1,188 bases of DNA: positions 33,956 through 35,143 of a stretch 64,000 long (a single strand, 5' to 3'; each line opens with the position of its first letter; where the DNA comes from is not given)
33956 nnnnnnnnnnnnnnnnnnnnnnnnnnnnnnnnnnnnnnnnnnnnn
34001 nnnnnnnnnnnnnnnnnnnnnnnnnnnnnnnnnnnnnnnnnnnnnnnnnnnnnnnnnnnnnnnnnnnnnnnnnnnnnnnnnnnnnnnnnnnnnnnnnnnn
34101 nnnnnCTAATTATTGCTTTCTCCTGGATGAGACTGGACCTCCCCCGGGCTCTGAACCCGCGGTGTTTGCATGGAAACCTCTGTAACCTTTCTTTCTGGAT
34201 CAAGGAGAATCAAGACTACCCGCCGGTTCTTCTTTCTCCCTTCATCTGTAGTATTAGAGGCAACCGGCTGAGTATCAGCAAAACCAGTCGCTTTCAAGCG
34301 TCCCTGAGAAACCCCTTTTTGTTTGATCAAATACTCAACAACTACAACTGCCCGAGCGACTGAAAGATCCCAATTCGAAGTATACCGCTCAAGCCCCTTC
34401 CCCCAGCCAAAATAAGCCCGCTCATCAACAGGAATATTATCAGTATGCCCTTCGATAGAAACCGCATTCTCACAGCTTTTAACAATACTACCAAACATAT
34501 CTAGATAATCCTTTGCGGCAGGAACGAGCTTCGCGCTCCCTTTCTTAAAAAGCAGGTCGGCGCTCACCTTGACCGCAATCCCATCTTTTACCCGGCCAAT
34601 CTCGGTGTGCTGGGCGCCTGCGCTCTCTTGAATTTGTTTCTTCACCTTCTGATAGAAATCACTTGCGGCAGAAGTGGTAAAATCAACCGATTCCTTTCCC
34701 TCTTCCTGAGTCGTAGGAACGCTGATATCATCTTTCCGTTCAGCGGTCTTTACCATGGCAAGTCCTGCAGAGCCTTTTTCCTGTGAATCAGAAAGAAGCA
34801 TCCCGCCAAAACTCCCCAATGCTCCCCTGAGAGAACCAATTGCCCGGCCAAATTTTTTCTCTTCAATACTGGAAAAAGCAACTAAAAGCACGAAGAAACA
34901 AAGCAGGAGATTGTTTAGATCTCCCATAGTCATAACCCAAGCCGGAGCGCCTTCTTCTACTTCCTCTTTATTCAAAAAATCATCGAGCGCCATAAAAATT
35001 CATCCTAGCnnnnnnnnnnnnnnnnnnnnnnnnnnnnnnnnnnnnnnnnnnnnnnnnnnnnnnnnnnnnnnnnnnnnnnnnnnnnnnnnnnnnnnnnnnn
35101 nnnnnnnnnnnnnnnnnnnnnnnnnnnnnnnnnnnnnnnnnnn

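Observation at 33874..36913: MotA/MotB stator module coupled to a HEAT-repeat lipoprotein and a TM zinc-ribbon protein, in a window with no flagellar genes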

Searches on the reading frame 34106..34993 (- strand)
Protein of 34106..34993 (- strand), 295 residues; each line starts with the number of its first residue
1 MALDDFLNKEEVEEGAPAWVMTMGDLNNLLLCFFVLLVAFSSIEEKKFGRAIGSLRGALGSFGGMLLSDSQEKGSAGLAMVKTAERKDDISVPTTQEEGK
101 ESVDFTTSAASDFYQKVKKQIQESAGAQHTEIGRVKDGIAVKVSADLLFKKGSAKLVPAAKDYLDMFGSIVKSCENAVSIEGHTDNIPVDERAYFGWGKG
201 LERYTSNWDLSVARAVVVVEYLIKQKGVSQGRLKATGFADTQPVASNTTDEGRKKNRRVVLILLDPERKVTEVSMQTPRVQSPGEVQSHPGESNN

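Call 3: search_protein_families(library=pfam, proteins=[window:34106-34993:-], max_evalue=0.01)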
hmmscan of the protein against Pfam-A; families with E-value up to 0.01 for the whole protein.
window:34106-34993:- (295 aa): 2 families
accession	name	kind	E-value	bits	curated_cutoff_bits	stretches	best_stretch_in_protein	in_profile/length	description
PF00691.25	OmpA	-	1.5e-18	67.4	27.2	1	148-257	1-98/98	OmpA family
PF13677.11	MotB_plug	-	3.5e-13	49.4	24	1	11-59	9-58/58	Membrane MotB of proton-channel complex MotA/MotB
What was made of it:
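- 34106..34993 (-): MotB/PomB-type stator B subunit (295 aa). It has a TM helix with Asp25, a plug, a Gly-rich linker and an OmpA-like peptidoglycan-binding domain. The OmpA-like domain carries a clade-specific 9-aa insert, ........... Pfam MotB_plug and OmpA (call 3).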

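Call 4: search_protein_families(library=ncbifam, proteins=[window:34106-34993:-], max_evalue=0.01)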
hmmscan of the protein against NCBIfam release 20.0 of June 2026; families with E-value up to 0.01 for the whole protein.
window:34106-34993:- (295 aa): 37 families (the best 25 are shown)
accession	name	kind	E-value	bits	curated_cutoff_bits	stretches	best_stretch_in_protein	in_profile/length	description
NF006508.0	PRK08944.1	subfamily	4.2e-51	174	259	2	83-271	121-295/304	MotB family protein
NF006541.1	PRK09038.1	equivalog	2.5e-45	155.1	283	1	10-264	7-249/253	flagellar motor protein MotD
NF005382.1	PRK06925.1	equivalog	1.9e-38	133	264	1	21-264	2-224/225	flagellar motor protein MotS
NF005195.1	PRK06667.1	equivalog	1.5e-34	119.9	300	1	11-265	7-237/241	flagellar motor protein MotB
NF005831.1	PRK07734.1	equivalog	1.6e-32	113.3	301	1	16-263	15-248/250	flagellar motor protein MotB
NF005236.0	PRK06742.1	equivalog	5e-32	111.2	312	2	104-262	75-222/225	flagellar motor protein MotS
TIGR03350.1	type_VI_ompA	equivalog_domain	3.8e-26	91.7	139.8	1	119-261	4-135/137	type VI secretion system protein TssL, long form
NF053611.1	YiaD_Gzip_OmpA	equivalog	7.1e-26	91.2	175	1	112-261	69-204/206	YiaD family glycine zipper/OmpA-like lipoprotein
NF005444.0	PRK07033.1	equivalog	6.5e-23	81.4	520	1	115-274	284-433/438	DotU family type VI secretion system protein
NF006542.0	PRK09039.1-1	equivalog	7.4e-22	78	388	1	143-263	505-624/627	peptidoglycan -binding protein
NF006285.1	PRK08457.1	equivalog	6.7e-19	68.6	250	1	103-271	76-239/253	flagellar motor protein MotB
NF006547.1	PRK09040.1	equivalog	1e-18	67.5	194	1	118-262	59-199/213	hypothetical protein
NF006544.0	PRK09039.1-3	equivalog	1.3e-18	67.8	362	1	148-263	235-340/343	peptidoglycan -binding protein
NF006543.0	PRK09039.1-2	equivalog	3.9e-18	66.4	305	1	144-263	231-347/350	peptidoglycan -binding protein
NF006545.0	PRK09039.1-4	equivalog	1.9e-17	64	372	1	144-263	223-339/342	peptidoglycan -binding protein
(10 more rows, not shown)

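Call 24: search_solved_structures(query=window:34106-34993:-, show_alignments=3, max_evalue=0.00001)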
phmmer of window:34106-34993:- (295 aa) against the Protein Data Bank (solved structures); distinct sequences matched with E-value up to 0.00001: 35.
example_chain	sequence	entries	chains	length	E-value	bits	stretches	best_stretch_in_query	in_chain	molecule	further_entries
6ysf_A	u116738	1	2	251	2e-30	109.4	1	17-269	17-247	Chemotaxis motB protein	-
8ucs_A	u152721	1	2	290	2.3e-30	109.3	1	17-270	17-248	OmpA family protein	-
8bri_F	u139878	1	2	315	5.3e-30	108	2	92-268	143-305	Flagellar motor protein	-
8zyv_A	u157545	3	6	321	1.2e-29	106.9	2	84-269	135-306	PomB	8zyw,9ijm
8zyz_A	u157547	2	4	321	6e-29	104.6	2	84-269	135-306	PomB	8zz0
6ysl_A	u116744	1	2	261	5e-20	75.3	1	9-265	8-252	Motility protein B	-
3wpx_A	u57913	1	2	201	4.5e-19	72.2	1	92-269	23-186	PomB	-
3wpw_A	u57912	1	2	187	7.1e-19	71.5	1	112-269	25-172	PomB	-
9ljk_A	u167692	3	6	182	1.4e-17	67.3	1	115-264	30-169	Flagellar motor protein MotS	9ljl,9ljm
9yed_CP1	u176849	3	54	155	1.9e-15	60.3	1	115-263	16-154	Chemotaxis protein PomB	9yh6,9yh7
9lu9_F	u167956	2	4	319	1.4e-14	57.5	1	18-268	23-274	MotB1,Motility protein B | Chimeric B subunit of MotA1B1 from Paenibacillus sp. TCA20 and MotAB from E. coli,Motility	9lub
3khn_A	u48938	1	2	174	1.9e-13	53.7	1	132-263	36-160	MotB protein, putative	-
4b62_A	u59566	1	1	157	1.7e-12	50.6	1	123-262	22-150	TSSL1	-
2lbt_A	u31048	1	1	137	9.8e-12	48.1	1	143-263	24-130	Uncharacterized protein Rv0899/MT0922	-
2lca_A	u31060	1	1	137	6.7e-11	45.4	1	143-263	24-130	Uncharacterized protein Rv0899/MT0922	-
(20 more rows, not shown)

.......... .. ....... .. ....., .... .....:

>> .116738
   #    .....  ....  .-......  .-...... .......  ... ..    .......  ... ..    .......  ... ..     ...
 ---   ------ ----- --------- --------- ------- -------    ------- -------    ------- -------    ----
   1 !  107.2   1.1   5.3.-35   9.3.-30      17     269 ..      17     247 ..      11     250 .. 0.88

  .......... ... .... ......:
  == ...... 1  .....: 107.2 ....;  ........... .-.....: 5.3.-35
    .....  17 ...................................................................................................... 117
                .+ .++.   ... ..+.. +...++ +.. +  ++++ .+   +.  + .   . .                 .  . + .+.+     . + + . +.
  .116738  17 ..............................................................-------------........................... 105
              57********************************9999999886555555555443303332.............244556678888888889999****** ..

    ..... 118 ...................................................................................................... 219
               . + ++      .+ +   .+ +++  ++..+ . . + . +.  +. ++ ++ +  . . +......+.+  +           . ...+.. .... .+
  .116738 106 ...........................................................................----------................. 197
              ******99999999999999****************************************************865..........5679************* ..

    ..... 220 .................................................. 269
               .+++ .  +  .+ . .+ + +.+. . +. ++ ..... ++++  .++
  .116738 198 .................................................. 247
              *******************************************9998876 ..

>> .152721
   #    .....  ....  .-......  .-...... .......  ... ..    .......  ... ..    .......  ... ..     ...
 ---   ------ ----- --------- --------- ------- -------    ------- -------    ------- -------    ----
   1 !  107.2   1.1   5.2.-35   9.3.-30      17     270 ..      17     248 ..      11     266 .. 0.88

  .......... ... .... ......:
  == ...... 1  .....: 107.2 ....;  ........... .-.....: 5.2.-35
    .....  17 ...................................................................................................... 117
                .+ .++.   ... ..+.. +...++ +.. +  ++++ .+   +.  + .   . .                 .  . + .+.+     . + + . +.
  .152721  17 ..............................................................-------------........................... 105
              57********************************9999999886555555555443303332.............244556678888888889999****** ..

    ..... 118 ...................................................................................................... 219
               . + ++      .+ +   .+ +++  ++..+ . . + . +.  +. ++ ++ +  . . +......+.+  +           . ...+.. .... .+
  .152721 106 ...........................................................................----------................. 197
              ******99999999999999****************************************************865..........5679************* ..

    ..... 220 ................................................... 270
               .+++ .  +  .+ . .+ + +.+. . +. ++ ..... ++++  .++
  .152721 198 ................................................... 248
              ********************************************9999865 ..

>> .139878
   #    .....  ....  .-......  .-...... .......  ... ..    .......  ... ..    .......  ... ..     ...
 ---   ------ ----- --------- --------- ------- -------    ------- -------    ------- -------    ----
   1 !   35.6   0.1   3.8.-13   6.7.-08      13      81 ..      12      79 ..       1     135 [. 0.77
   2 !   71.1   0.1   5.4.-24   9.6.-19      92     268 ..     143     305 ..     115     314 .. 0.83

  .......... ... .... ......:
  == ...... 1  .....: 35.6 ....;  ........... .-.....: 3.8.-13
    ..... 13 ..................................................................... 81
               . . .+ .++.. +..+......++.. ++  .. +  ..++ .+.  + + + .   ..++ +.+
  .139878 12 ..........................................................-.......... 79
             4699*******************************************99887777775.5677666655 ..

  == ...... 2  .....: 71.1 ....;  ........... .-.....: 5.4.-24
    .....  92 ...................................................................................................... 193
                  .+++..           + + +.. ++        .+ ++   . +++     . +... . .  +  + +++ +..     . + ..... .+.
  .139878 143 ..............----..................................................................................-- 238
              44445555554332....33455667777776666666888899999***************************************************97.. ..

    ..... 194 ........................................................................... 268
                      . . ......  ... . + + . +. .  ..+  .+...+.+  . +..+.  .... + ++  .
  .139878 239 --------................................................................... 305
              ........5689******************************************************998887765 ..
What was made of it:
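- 34106..34993 (-): Best PDB matches are C. sporogenes MotB and PomB (call 24).
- MotB has the plug and an OmpA-like domain (calls 3, 24).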

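Call 31: search_protein_families(library=padloc, proteins=[window:34106-34993:-], max_evalue=0.01)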
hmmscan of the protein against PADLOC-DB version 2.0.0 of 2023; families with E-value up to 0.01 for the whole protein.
window:34106-34993:- (295 aa): 6 families
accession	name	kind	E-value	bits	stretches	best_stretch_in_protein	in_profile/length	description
PDLC00651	ZorB3|ZorB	-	7.7e-20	69.3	1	118-262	61-201/215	MotB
PDLC00609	ZorB1|ZorB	-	3.8e-15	54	1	8-261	7-212/232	MotB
PDLC00610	ZorB1|ZorB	-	2e-14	51.8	1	176-268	148-240/254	MotB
PDLC00608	ZorB1|ZorB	-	3.8e-12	44.1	1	10-261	9-223/243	MotB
PDLC00612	ZorB1|ZorB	-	6.3e-11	40.3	1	176-261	185-264/293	MotB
PDLC00641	ZorB2|ZorB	-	2.1e-10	38.7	1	106-273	56-233/238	MotB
